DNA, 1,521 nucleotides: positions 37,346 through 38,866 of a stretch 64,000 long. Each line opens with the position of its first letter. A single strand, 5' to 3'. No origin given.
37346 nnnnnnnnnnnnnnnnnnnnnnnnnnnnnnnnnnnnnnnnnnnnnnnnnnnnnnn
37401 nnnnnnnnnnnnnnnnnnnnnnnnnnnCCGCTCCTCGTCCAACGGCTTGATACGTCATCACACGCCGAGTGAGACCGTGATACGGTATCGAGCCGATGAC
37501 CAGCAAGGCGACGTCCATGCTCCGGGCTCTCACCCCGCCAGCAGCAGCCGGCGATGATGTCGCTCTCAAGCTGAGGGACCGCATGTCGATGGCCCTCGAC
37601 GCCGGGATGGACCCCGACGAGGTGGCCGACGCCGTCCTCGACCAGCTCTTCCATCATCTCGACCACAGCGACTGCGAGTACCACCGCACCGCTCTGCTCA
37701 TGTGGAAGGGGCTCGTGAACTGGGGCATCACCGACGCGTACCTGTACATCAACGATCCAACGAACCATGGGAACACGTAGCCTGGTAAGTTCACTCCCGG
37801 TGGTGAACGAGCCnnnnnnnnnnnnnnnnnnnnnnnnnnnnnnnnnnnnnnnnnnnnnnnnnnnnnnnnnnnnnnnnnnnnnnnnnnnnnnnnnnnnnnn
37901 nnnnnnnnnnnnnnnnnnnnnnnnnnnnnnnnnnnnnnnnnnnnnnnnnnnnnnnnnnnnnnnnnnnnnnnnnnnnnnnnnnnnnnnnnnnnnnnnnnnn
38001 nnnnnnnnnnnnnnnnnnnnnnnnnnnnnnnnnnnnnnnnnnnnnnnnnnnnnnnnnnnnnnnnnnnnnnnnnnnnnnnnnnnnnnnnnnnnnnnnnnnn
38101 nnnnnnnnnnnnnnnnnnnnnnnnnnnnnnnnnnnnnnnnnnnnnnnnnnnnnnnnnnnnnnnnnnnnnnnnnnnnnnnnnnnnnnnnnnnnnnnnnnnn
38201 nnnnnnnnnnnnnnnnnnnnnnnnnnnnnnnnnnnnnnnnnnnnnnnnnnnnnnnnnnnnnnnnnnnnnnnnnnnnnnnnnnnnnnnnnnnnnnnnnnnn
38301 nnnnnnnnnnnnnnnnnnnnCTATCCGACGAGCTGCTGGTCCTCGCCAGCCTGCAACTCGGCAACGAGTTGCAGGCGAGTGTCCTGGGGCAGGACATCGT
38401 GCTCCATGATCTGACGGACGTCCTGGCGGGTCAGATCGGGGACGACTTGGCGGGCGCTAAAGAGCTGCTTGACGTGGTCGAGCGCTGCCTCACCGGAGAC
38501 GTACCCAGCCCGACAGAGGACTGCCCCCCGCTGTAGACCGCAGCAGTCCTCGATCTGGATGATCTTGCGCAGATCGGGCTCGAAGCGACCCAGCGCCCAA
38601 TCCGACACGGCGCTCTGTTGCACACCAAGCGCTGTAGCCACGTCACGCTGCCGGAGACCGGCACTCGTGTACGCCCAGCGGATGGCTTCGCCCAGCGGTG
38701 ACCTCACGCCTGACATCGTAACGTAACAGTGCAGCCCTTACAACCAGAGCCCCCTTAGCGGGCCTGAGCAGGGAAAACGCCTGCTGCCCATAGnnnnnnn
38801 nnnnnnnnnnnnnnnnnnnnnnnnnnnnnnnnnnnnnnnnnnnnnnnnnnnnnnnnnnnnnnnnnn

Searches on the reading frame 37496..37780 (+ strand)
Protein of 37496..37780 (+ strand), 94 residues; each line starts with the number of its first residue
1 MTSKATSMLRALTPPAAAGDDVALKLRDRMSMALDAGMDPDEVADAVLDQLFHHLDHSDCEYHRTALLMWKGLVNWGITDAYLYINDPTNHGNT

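Call 11: search_protein_families(library=pfam, proteins=[window:37496-37780:+], max_evalue=0.01)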
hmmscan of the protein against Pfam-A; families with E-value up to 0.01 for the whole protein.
window:37496-37780:+ (94 aa): 0 families

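Call 12: search_protein_families(library=phrogs, proteins=[window:37496-37780:+], max_evalue=0.01)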
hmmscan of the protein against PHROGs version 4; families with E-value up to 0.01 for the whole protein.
window:37496-37780:+ (94 aa): 0 families

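Call 93: find_related_loci(query=A7, collection=viral_contigs, flank=10000)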
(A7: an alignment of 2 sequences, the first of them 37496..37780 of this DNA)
Query A7 (94 aa) in viral_contigs; peptide patterns used: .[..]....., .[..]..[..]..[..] (x = any residue, [..] = any of these).
89 stretches matched a pattern, but none encodes a relative of the query by tblastn (E <= 1e-3).

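Call 102: search_protein_families(library=ncbifam, proteins=[window:37496-37780:+], max_evalue=0.01)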
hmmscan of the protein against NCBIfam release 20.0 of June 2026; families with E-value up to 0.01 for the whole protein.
window:37496-37780:+ (94 aa): 0 families

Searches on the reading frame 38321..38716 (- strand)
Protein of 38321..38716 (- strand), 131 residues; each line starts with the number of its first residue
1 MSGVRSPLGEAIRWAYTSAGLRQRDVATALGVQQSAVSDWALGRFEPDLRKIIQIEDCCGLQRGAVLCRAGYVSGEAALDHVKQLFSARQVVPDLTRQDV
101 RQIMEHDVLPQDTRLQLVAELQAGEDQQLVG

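Call 11: search_protein_families(library=pfam, proteins=[window:38321-38716:-], max_evalue=0.01)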
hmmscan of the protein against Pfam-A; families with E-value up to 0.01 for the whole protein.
window:38321-38716:- (131 aa): 5 families
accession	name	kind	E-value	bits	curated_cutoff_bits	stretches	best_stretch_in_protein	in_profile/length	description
PF01381.28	HTH_3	-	7.9e-08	32.7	23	1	12-61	1-50/55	Helix-turn-helix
PF13560.12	HTH_31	-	1.5e-05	25.7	27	1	8-63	2-58/64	Helix-turn-helix domain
PF13744.12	HTH_37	-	0.00016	21.9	27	1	4-45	15-56/80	Helix-turn-helix domain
PF14549.12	P22_Cro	-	0.00039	20.6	30.2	1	23-56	12-42/60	DNA-binding transcriptional regulator Cro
PF13384.12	HTH_23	-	0.0091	16.2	24.6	0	14-40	13-37/50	Homeodomain-like domain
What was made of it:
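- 38321..38716 (-): HTH2: a second XRE HTH protein and rival candidate binder. It is divergent from gene 38866-39162(+), which is driven by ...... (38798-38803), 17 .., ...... (38821-38826). Pfam HTH_3 at 32.7 bits (call 11).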

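Call 12: search_protein_families(library=phrogs, proteins=[window:38321-38716:-], max_evalue=0.01)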
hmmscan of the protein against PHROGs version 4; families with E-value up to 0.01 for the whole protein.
window:38321-38716:- (131 aa): 17 families
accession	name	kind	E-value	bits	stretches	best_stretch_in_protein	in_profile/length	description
phrog_4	-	transcription regulation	1e-06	29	1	8-62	137-187/400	transcriptional repressor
phrog_8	-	transcription regulation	1.2e-06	29.2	1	4-57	73-126/346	transcriptional regulator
phrog_1373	-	transcription regulation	2.6e-06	28.5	1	8-60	64-116/166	transcriptional regulator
phrog_2328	-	transcription regulation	3.2e-06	27.9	1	8-61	16-69/128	transcriptional repressor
phrog_19579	-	transcription regulation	4.1e-05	24.3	1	14-106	7-98/251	transcriptional regulator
phrog_2967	-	transcription regulation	6e-05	23.7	1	8-58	11-61/225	transcriptional regulator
phrog_2439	-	transcription regulation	6.3e-05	23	1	9-58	9-58/367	transcriptional regulator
phrog_4441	-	DNA, RNA and nucleotide metabolism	0.00011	23.4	1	24-68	22-66/98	HTH DNA binding protein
phrog_2339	-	DNA, RNA and nucleotide metabolism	0.00016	22.6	1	5-45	23-63/98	HTH DNA binding protein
phrog_3949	-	transcription regulation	0.00027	22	1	22-83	28-89/161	transcriptional repressor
phrog_638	-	transcription regulation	0.00041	21.2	1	24-69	21-66/145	transcriptional regulator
phrog_35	-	transcription regulation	0.00071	20.7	1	12-58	82-123/181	transcriptional repressor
phrog_3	-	transcription regulation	0.00092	20.1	1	8-60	89-138/430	transcriptional repressor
phrog_4836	-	transcription regulation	0.0015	19.1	1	10-61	78-129/194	CII-like regulator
phrog_7241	-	transcription regulation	0.002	19.2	1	19-47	73-101/122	transcriptional regulator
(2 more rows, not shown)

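Call 102: search_protein_families(library=ncbifam, proteins=[window:38321-38716:-], max_evalue=0.01)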
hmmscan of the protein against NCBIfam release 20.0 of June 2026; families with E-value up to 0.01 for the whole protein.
window:38321-38716:- (131 aa): 3 families
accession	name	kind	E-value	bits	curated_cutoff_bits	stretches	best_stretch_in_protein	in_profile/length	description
TIGR03070.1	couple_hipB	subfamily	0.00031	20.6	71.65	1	8-62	3-57/58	type II toxin-antitoxin system Y4mF family antitoxin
NF041951.1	phage_RstR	subfamily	0.0033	17.7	80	1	15-57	10-52/108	RstR family transcriptional repressor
NF047542.1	telomere_Tap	equivalog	0.0078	15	600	1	17-49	27-59/695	telomere-associated protein Tap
